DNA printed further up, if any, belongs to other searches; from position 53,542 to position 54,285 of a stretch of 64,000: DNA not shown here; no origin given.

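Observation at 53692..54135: DGR target is a small (147 aa) DUF1566 protein with no signal peptide, sitting among glycosyltransferase and radical SAM genes rather than tail genes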

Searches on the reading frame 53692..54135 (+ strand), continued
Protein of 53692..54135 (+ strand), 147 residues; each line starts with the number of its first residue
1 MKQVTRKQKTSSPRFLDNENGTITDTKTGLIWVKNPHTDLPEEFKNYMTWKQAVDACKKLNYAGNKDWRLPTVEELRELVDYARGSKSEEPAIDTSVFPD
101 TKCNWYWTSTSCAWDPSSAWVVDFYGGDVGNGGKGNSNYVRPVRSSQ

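Call 46: predict_structure(alignment_id=A1)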
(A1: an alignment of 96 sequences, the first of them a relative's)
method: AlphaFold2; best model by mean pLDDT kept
length: 147 residues; sequences in the alignment: 96
mean_pLDDT: 93.5   pTM: 0.85
mean pLDDT of the five models: 93.5, 93.2, 92.7, 92.6, 92.1
residues with pLDDT >= 90: 127; 70-90: 10; 50-70: 10; < 50: 0
segments of 3 or more residues with pLDDT < 50: none
pLDDT, mean of each block of 10 residues (from residue 1): 56 93 97 98 98 98 98 98 86 97 98 98 96 98 92
secondary structure, 60 per line:
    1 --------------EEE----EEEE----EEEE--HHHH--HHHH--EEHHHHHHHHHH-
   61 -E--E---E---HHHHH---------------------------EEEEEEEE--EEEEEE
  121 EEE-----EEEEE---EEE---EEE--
elements in order: E15-17 E22-25 E30-33 H36-39 H42-45 H50-59 H73-77 E105-112 E115-123 E129-133 E137-139 E143-145

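Call 49: fold_search(model_id=the predicted structure, library=pdb)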
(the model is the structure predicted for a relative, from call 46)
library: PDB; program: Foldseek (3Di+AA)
matches with E <= 10: 336; with E <= 0.001: 2
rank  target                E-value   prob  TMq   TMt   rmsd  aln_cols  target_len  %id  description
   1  8q4e_A                1.6e-05  1.00  0.58  0.64   2.5       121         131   23  Structure of Legionella pneumophila Lcl C-terminal domain (released 2023-12-27)
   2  1oz7_B                8.3e-04  1.00  0.51  0.59   5.3       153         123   14  Crystal structure of Echicetin from the venom of Indian saw-scaled viper (Echis carinatus) at 2.4 resolution (released 2003-12-30)
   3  1c3a_B                1.7e-03  1.00  0.49  0.57   5.2       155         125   13  CRYSTAL STRUCTURE OF FLAVOCETIN-A FROM THE HABU SNAKE VENOM, A NOVEL CYCLIC TETRAMER OF C-TYPE LECTIN-LIKE HETERODIMER (released 2000-03-06)
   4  3ubu_B                3.3e-03  1.00  0.51  0.58   5.0       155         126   12  Crystal structure of agkisacucetin, a GpIb-binding snaclec (snake C-type lectin) that inhibits platelet (released 2012-04-11)
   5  1v4l_B                3.5e-03  1.00  0.51  0.59   3.4       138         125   12  Crystal structure of a platelet agglutination factor isolated from the venom of Taiwan habu (Trimeresurus mucrosquamat (released 2003-12-02)
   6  8oks_B                1.2e-02  0.99  0.50  0.63   4.6       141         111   14  Crystal structure of Bdellovibrio bacteriovorus Bd2740 C-terminal domain (released 2023-10-25)
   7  6xfq_B                1.4e-02  0.99  0.48  0.56   5.2       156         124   15  Structure of a novel antithrombotic agent Agkisacucetin in complex with the platelet glycoprotein Ib receptor (released 2021-06-23)
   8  5xtw_G                1.4e-02  0.90  0.41  0.15  13.2       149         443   13  Crystal structure of the CysR-CTLD2 fragment of human MR at acidic pH (released 2017-12-27)
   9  1jwi_B                1.8e-02  0.99  0.50  0.58   4.9       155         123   12  Crystal Structure of Bitiscetin, a von Willeband Factor-dependent Platelet Aggregation Inducer. (released 2001-11-28)
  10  6inn_B                1.9e-02  0.91  0.44  0.13  12.6       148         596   11  Crystal structure of the CysR-CTLD3 fragment of human MR at acidic pH (pH 5.6) (released 2019-09-18)
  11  8oks_A                2.2e-02  0.99  0.42  0.55   3.5       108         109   16  Crystal structure of Bdellovibrio bacteriovorus Bd2740 C-terminal domain (released 2023-10-25)
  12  1uos_B                2.2e-02  0.99  0.43  0.50   5.1       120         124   12  The Crystal Structure of the Snake Venom Toxin Convulxin (released 2003-10-14)
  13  6inn_D                3.0e-02  0.85  0.43  0.13  12.6       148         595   11  Crystal structure of the CysR-CTLD3 fragment of human MR at acidic pH (pH 5.6) (released 2019-09-18)
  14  6inn_A                3.0e-02  0.85  0.44  0.13  12.8       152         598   12  Crystal structure of the CysR-CTLD3 fragment of human MR at acidic pH (pH 5.6) (released 2019-09-18)
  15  5xtw_E                3.0e-02  0.82  0.42  0.16  12.6       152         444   11  Crystal structure of the CysR-CTLD2 fragment of human MR at acidic pH (released 2017-12-27)
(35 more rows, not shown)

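Call 55: find_related_loci(query=A1, collection=genome_contigs, flank=10000)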
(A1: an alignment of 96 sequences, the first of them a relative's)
Query A1 (147 aa) in genome_contigs; peptide patterns used: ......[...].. (x = any residue, [..] = any of these).
599 stretches matched a pattern (row limit reached: there are more); 548 encode a relative of the query (tblastn E <= 1e-3); the best 80 are kept; 80 distinct loci.
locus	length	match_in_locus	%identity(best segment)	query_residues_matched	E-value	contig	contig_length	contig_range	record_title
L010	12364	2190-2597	43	7-147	4e-31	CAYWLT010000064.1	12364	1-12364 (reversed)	MAG TPA_asm: uncultured Thermodesulfobacteriota bacterium isolate binchicken_co74_409 genome assembly, contig: NODE_9683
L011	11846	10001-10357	48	15-144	8e-31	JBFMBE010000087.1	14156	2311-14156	MAG: Thermodesulfobacteriota bacterium isolate MAG156 MAG156_87, whole genome shotgun sequence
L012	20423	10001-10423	42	2-147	3e-30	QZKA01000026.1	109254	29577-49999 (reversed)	MAG: Candidatus Omnitrophota bacterium isolate SURF_25 Ga0104751_1000120, whole genome shotgun sequence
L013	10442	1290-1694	44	1-147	2e-29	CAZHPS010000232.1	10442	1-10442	MAG TPA_asm: uncultured Desulfobacterales bacterium isolate binchicken_co113_226 genome assembly, contig: NODE_7648_leng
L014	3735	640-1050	40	1-147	1e-28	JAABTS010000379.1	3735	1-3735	MAG: Desulfobacteraceae bacterium isolate S24.Bin080 Scaffold_372, whole genome shotgun sequence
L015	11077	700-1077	45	11-147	3e-28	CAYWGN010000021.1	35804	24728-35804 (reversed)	MAG TPA_asm: uncultured Desulfobacula sp. isolate binchicken_co243_219 genome assembly, contig: NODE_762_length_35804_co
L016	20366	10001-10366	41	14-144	4e-27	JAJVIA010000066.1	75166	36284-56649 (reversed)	MAG: Anaerolineae bacterium isolate Bin_34 c_000000001348, whole genome shotgun sequence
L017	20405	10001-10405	42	1-147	4e-27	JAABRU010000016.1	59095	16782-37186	MAG: Desulfobacteraceae bacterium isolate S08.Bin136 Scaffold_119, whole genome shotgun sequence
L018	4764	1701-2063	41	15-147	2e-26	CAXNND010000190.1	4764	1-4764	MAG: Desulfamplus sp. isolate MiH-14oct19-246 genome assembly, contig: MiH-14oct19-C42179, whole genome shotgun sequence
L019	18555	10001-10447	40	2-147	4e-26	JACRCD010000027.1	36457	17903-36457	MAG: Deltaproteobacteria bacterium isolate NC_groundwater_1637_Pr3_B-0.1um_54_18 SR-2_scaffold_141_836906, whole genome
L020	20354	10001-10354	44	18-145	6e-26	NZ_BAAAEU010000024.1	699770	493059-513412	Dokdonella soli strain JCM 15421 sequence24, whole genome shotgun sequence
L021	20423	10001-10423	41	7-145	5e-26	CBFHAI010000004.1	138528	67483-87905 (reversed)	MAG TPA_asm: uncultured Chiayiivirga sp. isolate SRR29654716_binner13_Refined_29 genome assembly, contig: ERZ27252549.10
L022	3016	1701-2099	41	5-147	3e-25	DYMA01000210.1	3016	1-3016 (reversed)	MAG TPA_asm: Sulfurovum sp. isolate SulCav_AS07-7_3_40_14 SulCav_AS07_7_26980_length_3016_cov_7_156366, whole genome sho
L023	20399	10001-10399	41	1-144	3e-25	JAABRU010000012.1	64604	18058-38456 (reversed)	MAG: Desulfobacteraceae bacterium isolate S08.Bin136 Scaffold_90, whole genome shotgun sequence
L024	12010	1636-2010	43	15-147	9e-25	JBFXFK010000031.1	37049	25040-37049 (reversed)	MAG: Desulfatirhabdiaceae bacterium isolate CA_2019_TPIn_138 NODE_3465_length_37049_cov_8.530849_TPIn, whole genome shot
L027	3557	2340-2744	41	11-147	2e-24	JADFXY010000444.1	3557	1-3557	MAG: Deltaproteobacteria bacterium isolate nDJH2bin9 nDJH2_bin9_NODE_444_length_3557_cov_1.531487, whole genome shotgun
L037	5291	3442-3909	34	14-147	3e-20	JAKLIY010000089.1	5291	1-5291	MAG: Proteobacteria bacterium isolate RA.bin98 RA.bin98_89, whole genome shotgun sequence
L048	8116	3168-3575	36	9-147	1e-18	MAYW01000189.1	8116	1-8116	MAG: Candidatus Scalindua rubra isolate BSI-1 SCARUB_contig000189, whole genome shotgun sequence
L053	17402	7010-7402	39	23-147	5e-18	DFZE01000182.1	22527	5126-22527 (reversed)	MAG TPA_asm: Desulfobacteraceae bacterium UBA4064 UBA4064_contig_19130, whole genome shotgun sequence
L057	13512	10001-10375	40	15-147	3e-18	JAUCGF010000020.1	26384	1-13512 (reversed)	Desulfococcaceae bacterium HSG9 NODE_102_length_26384, whole genome shotgun sequence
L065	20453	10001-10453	34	2-144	6e-18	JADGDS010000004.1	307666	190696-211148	MAG: Candidatus Marithrix sp. isolate BB16 NODE_25_length_307666_cov_190.339198, whole genome shotgun sequence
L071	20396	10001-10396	34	19-146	4e-17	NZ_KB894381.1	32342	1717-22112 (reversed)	Acinetobacter tjernbergiae DSM 14971 = CIP 107465 strain DSM 14971 C502DRAFT_scaffold00029.29, whole genome shotgun sequ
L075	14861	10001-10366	37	15-145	7e-17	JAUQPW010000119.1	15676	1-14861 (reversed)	MAG: bacterium isolate JZ-2.bins.100.201901 NODE_6851_length_15676_cov_1.319763, whole genome shotgun sequence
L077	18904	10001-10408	33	14-144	8e-17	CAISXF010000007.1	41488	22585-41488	MAG: uncultured proteobacterium isolate LJ-5-9m_bin-0986 genome assembly, contig: bin-0986:007/121, whole genome shotgun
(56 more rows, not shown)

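Call 62: search_protein_families(library=phrogs, proteins=[window:53692-54135:+], max_evalue=0.001)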
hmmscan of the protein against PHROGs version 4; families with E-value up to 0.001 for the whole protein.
window:53692-54135:+ (147 aa): 2 families
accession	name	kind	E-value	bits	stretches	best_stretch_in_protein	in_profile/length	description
phrog_16004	-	unknown function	8.4e-10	40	1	24-145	31-137/152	-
phrog_4245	-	unknown function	2e-09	37.9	1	51-146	493-579/583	-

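Call 73: fold_search(model_id=the predicted structure, library=viral)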
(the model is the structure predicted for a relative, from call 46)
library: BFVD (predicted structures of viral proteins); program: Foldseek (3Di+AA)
matches with E <= 10: 263; with E <= 0.001: 7
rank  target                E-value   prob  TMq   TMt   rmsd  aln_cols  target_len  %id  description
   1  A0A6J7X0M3            1.2e-05  1.00  0.50  0.13   2.0        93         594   33  Peptidase S74 domain-containing protein [uncultured Caudovirales phage]
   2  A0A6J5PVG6            1.4e-05  1.00  0.50  0.64   2.0       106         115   25  DUF1566 domain-containing protein [uncultured Caudovirales phage]
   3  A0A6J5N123            1.8e-04  1.00  0.47  0.38   9.6       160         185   19  DUF1566 domain-containing protein [uncultured Caudovirales phage]
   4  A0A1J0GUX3            2.8e-04  1.00  0.56  0.41   5.2       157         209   16  (no name in the UniProt tables at hand)
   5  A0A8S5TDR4            3.4e-04  1.00  0.53  0.06  10.4       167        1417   16  Tail fiber protein [Myoviridae sp. ctK5o5]
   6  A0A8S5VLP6            5.0e-04  1.00  0.59  0.69   3.4       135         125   16  (no name in the UniProt tables at hand)
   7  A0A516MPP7            8.7e-04  1.00  0.60  0.22   5.1       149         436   15  (no name in the UniProt tables at hand)
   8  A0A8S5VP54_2          1.2e-03  1.00  0.42  0.05   7.3       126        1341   20  (no name in the UniProt tables at hand)
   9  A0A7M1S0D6            1.4e-03  1.00  0.49  0.32  10.1       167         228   15  DUF1566 domain-containing protein [uncultured phage cr10_1]
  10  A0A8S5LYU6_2          1.5e-03  1.00  0.49  0.08   4.4       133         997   18  DUF1566 domain-containing protein [Siphoviridae sp. ctkcl3]
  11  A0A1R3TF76            2.7e-03  1.00  0.49  0.38   4.7       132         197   17  Membrane protein UL45 [Spheniscid alphaherpesvirus 1]
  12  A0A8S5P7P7            3.3e-03  1.00  0.42  0.16  10.2       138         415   20  Uncharacterized protein [Podoviridae sp. ctU7u6]
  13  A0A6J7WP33            3.7e-03  1.00  0.45  0.17   2.2        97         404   24  DUF1566 domain-containing protein [uncultured Caudovirales phage]
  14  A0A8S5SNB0            3.7e-03  0.99  0.47  0.43   8.1       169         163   15  DUF6273 domain-containing protein [Siphoviridae sp. ctCb814]
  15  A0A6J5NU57            4.0e-03  1.00  0.44  0.23   2.3        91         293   19  Uncharacterized protein [uncultured Caudovirales phage]
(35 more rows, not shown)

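Call 82: predict_structure(alignment_id=A2)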
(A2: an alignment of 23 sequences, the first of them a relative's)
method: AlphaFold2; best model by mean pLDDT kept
length: 174 residues; sequences in the alignment: 23
mean_pLDDT: 89.6   pTM: 0.74
mean pLDDT of the five models: 89.6, 87.7, 87.2, 86.1, 72.9
residues with pLDDT >= 90: 113; 70-90: 48; 50-70: 11; < 50: 2
segments of 3 or more residues with pLDDT < 50: none
pLDDT, mean of each block of 10 residues (from residue 1): 82 84 76 59 96 96 97 97 98 97 93 79 93 95 93 91 96 89
secondary structure, 60 per line:
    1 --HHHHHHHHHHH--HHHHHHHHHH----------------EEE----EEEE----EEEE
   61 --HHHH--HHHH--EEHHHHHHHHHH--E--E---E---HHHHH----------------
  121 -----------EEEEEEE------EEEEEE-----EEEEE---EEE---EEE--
elements in order: H3-13 H16-25 E42-44 E49-52 E57-60 H63-66 H69-72 H77-86 H100-104 E132-138 E145-150 E156-160 E164-166 E170-172

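Call 90: search_protein_representatives(alignment_id=A1)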
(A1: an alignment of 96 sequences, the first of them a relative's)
Query: 96 sequences, 145 profile positions. Proteins with E-value up to 0.001 (for the whole library): 68139; up to 1e-10: 38381; up to 1e-30: 7202. The best 150 are listed.
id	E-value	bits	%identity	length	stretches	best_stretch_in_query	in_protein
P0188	0.0e+00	1052.3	-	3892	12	16-145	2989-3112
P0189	1.4e-257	858.4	-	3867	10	15-143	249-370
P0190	2.3e-242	809.1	-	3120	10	12-144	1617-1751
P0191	9.2e-242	807.2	-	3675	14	23-144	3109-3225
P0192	9.7e-226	755.2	-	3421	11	12-143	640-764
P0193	4.4e-212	710.9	-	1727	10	23-142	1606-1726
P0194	3.3e-211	708.1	-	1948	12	6-125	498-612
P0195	4.0e-208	698.1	-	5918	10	17-143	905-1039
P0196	2.6e-202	679.2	-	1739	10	8-123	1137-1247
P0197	5.3e-193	649.0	-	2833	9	17-143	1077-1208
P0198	2.7e-185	624.0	-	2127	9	9-143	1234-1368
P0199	1.4e-178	602.3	-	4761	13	13-143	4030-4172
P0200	6.4e-175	590.4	-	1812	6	16-142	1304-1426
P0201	6.9e-175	590.3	-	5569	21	21-142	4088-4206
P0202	2.0e-166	562.8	-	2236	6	15-142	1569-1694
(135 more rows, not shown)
